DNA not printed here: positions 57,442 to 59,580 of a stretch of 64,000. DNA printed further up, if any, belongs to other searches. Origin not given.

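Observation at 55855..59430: Gabija-like two-gene anti-phage module (GajA-like OLD ATPase/Toprim nuclease + GajB-like UvrD helicase)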

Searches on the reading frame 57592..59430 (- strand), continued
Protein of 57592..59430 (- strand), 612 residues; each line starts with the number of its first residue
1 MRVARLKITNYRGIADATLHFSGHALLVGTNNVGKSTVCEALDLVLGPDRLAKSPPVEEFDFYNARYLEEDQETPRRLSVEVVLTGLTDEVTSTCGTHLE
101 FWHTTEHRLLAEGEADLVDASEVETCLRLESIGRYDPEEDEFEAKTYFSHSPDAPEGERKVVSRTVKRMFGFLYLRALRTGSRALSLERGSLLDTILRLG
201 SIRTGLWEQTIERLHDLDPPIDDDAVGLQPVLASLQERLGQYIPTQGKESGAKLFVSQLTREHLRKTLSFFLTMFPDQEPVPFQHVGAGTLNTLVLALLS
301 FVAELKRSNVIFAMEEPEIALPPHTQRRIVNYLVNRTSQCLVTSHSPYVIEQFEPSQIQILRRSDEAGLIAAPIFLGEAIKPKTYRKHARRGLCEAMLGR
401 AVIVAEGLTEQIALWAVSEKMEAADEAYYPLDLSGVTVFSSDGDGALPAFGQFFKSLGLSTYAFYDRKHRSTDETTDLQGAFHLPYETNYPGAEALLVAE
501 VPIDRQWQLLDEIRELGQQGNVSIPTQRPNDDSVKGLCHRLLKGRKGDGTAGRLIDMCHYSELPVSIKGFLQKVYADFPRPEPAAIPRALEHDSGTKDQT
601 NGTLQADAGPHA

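Call 39: search_solved_structures(query=A3, max_evalue=0.001, show_alignments=2)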
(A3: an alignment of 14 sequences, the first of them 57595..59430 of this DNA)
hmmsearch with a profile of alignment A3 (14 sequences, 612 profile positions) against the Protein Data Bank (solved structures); distinct sequences matched with E-value up to 0.001: 10.
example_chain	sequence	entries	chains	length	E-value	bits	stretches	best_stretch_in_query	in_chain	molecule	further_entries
8wy4_A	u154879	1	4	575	1.7e-11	46.6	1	284-425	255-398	Endonuclease GajA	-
8jq9_B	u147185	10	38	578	1.7e-11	46.6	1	284-425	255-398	Endonuclease GajA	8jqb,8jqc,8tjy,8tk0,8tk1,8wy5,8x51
8j4t_A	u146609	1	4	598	1.9e-11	46.4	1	284-424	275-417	Endonuclease GajA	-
8sm3_A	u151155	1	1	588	6.4e-11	44.7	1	284-424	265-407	Endonuclease GajA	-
8u7i_A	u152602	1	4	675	1e-10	44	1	284-424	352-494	Endonuclease GajA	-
6p74_A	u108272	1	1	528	2.8e-09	39.2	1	4-47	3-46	Putative ATP-dependent endonuclease of the OLD family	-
8ee4_A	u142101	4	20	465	3.3e-08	35.7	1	1-48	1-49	PtuA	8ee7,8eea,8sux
9e8z_C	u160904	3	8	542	6.2e-05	24.9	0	1-45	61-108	Retron Ec83 probable ATPase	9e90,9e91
9n69_A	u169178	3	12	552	0.00012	24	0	4-48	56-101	AAA family ATPase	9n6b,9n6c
9o4a_A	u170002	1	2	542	0.00037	22.3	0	1-45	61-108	Retron Ec83 probable ATPase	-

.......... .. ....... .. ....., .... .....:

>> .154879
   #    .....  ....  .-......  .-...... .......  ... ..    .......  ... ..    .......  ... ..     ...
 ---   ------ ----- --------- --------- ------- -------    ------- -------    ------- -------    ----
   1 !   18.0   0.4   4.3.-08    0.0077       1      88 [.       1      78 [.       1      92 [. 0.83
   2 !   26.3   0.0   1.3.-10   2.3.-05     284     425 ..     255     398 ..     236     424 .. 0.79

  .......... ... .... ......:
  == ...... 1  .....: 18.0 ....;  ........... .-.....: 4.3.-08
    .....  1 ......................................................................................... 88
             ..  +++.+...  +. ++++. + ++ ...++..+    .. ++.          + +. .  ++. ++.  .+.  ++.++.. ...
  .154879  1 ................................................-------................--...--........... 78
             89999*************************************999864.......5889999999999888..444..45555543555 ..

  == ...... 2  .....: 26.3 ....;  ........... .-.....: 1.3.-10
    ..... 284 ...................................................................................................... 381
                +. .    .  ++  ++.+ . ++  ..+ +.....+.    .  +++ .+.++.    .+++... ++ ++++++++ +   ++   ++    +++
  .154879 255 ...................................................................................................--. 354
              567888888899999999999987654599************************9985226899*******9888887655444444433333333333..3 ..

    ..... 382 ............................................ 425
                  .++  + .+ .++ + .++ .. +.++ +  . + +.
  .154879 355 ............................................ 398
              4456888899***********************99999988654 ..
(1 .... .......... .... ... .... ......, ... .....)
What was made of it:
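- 57592..59430 (-): gajA: an intact 612-aa OLD-family nuclease with an ABC-type ATPase and a C-terminal Toprim domain. E406 aligns with BcGajA E379 (call 39).
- On Gabija: They align to the BcGajA N-terminus and to its Walker B and H-loop (call 39).
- Closest known: Bacillus cereus VD045 Gabija. Same: GajA has an ABC ATPase plus Toprim domain, with the Walker A Lys35 and the Toprim Glu (E406 here, E379 in Bc) aligned (call 39).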

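Call 45: search_protein_families(library=ncbifam, proteins=[window:57592-59430:-], max_evalue=1)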
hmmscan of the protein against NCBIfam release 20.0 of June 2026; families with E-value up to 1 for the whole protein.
window:57592-59430:- (612 aa): 10 families
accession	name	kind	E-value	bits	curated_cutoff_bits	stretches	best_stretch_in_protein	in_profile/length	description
NF047739.1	antiphage_MADS3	equivalog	1.7e-15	57.1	420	2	269-367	300-396/427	methylation-associated defense system AAA family ATPase MAD3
NF041760.1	PtuA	equivalog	6.6e-09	35.2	500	2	2-45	51-95/524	retron Ec78 anti-phage system effector ATPase PtuA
TIGR00611.2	recf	equivalog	0.00011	21.6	172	1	4-44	2-43/339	DNA replication/repair protein RecF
NF038234.1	retron_eff_Eco8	equivalog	0.00011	20.9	250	1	1-42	1-43/679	retron Eco8 family effector endonuclease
TIGR04435.1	restrict_AAA_1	hypoth_equivalog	0.00027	19.8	300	1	299-371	409-491/568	restriction system-associated AAA family ATPase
NF010680.0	PRK14079.1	equivalog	0.0016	17.5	386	1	1-47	1-48/349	recombination protein F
NF003034.1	PRK03918.1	equivalog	0.0091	14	700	1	1-42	1-43/878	DNA double-strand break repair ATPase Rad50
NF002572.0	PRK02224.1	equivalog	0.15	10.3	1087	1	1-42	1-43/888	DNA double-strand break repair ATPase Rad50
NF000355.4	ribo_prot_ABC_F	equivalog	0.18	10.6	380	0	307-359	446-498/499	ribosomal protection-like ABC-F family protein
NF041035.1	Rad50_Halo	equivalog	0.26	9.6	1000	1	1-42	1-43/883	DNA double-strand break repair ATPase Rad50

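Call 50: find_related_loci(query=A3, collection=metagenome_contigs, flank=4000)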
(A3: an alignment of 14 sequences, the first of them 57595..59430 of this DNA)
Query A3 (612 aa) in metagenome_contigs; peptide patterns used: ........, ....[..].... (x = any residue, [..] = any of these).
600 stretches matched a pattern (row limit reached: there are more); 454 encode a relative of the query (tblastn E <= 1e-3); the best 80 are kept; 80 distinct loci.
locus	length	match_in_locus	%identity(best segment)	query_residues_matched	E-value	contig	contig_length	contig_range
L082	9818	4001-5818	69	1-606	0e+0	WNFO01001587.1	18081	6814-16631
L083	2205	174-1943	71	1-590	0e+0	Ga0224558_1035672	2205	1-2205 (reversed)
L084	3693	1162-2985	61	1-610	0e+0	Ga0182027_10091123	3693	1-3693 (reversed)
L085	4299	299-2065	62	1-589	0e+0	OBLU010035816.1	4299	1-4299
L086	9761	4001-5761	62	1-587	0e+0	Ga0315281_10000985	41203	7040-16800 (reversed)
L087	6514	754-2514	62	1-587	0e+0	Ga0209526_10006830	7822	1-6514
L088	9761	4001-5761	62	1-587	0e+0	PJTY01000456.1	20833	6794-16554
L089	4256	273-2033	61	1-587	0e+0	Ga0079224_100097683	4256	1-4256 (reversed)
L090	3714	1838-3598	61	1-587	0e+0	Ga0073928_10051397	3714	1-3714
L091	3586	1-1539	73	80-592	0e+0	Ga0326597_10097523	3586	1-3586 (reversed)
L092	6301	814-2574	61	1-587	0e+0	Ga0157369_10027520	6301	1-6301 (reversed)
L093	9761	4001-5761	61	1-587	0e+0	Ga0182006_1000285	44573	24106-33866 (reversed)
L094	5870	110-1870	61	1-587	0e+0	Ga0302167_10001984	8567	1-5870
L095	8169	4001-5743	61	1-581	0e+0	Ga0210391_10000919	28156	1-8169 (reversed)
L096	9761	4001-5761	60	1-587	0e+0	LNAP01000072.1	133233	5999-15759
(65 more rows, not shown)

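Call 62: predict_structure(alignment_id=A3)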
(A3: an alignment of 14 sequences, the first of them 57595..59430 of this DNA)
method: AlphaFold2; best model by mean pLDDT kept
length: 612 residues; sequences in the alignment: 14
mean_pLDDT: 62.8   pTM: 0.48
mean pLDDT of the five models: 62.8, 62.7, 61.5, 61.4, 57.6
residues with pLDDT >= 90: 103; 70-90: 170; 50-70: 105; < 50: 234
segments of 3 or more residues with pLDDT < 50: 24-36, 50-66, 178-347, 366-369, 583-612
pLDDT, mean of each block of 10 residues (from residue 1): 78 66 48 45 64 37 51 72 86 87 87 82 89 69 77 73 79 54 35 33 34 33 35 38 38 44 32 29 32 35 33 34 39 42 47 63 50 61 68 58 86 87 80 67 74 82 92 90 93 94 97 88 90 96 84 92 96 87 42 36 31 29
secondary structure, 60 per line:
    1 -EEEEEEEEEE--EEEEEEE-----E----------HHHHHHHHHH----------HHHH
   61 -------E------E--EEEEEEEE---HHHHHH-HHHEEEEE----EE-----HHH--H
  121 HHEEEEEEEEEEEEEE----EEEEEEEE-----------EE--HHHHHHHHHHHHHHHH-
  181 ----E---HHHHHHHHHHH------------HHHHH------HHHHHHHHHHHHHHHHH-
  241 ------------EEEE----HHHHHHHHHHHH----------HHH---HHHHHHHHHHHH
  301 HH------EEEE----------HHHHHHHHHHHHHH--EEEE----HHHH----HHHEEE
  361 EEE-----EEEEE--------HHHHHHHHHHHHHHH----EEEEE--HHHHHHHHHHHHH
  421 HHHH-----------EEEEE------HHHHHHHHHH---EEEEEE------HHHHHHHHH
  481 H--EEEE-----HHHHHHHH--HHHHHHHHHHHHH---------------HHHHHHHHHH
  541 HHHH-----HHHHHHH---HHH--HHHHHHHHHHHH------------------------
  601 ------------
elements in order: E2-11 E14-20 H37-46 H57-60 E78-85 H89-94 E99-103 E123-136 E141-148 H164-179 H189-199 H212-216 H223-239 E253-256 H261-272 H289-302 E309-312 H323-336 E339-342 H347-350 E358-363 E369-373 H382-396 E401-405 H408-424 E436-440 H447-456 E460-465 H472-481 E484-487 H493-500 H503-515 H531-544 H550-556 H565-576

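Call 64: fold_search(model_id=the predicted structure, library=pdb)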
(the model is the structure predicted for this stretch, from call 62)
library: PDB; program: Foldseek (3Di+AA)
matches with E <= 10: 889; with E <= 0.001: 60
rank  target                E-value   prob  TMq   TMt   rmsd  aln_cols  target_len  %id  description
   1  8x5i_D                5.2e-13  1.00  0.26  0.28  28.1       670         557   13  Structure of ATP/Mg2+ bound Gabija GajA (released 2024-02-28)
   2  8x5i_B                5.5e-13  1.00  0.27  0.29  28.2       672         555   13  Structure of ATP/Mg2+ bound Gabija GajA (released 2024-02-28)
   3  6p74                  1.6e-12  1.00  0.22  0.26  26.9       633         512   15  OLD nuclease from Thermus Scotoductus (released 2020-01-29)
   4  8u7i_A                3.1e-12  1.00  0.25  0.25  28.1       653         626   13  Structure of the phage immune evasion protein Gad1 bound to the Gabija GajAB complex (released 2023-11-22)
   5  8sm3_A                5.2e-11  1.00  0.27  0.29  28.4       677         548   12  Structure of Bacillus cereus VD045 Gabija GajA-GajB Complex (released 2023-11-22)
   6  8x5i_C                1.5e-10  1.00  0.23  0.29  22.2       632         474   12  Structure of ATP/Mg2+ bound Gabija GajA (released 2024-02-28)
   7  8j4t_A                3.9e-10  1.00  0.27  0.33  22.9       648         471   12  GajA-GajB complex (released 2024-02-21)
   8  8x5i_A                1.6e-09  1.00  0.28  0.34  22.1       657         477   12  Structure of ATP/Mg2+ bound Gabija GajA (released 2024-02-28)
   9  8tjy_A                1.8e-09  1.00  0.25  0.31  24.0       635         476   12  Structure of Gabija AB complex (released 2024-04-24)
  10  8jqb_A                8.7e-09  1.00  0.25  0.30  21.7       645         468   11  Structure of Gabija GajA-GajB 4:4 Complex (released 2024-02-28)
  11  8jq9_A                2.0e-08  1.00  0.25  0.32  22.6       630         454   13  Structure of Gabija GajA (released 2024-02-28)
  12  9lp9_B                4.2e-08  1.00  0.17  0.14  27.1       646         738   12  The cryo-EM structure of retron Eco8 in a standby state (released 2025-11-19)
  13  8wy4_A                4.4e-08  1.00  0.24  0.30  22.3       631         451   12  GajA tetramer with ATP (released 2024-02-28)
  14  9p4j_A                6.2e-08  1.00  0.20  0.17  31.8       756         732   10  The structure of Retron Eco8 in Apo state (released 2025-11-12)
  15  8tk0_A                7.8e-08  1.00  0.20  0.25  23.6       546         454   12  Structure of Gabija AB complex (released 2024-04-24)
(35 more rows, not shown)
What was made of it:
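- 57592..59430 (-): The best structural neighbours of the (poor) AF2 model are GajA and TsOLD (call 64).
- Closest known: Bacillus cereus VD045 Gabija. Same: GajA structures are the best structural neighbours of the model (call 64).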
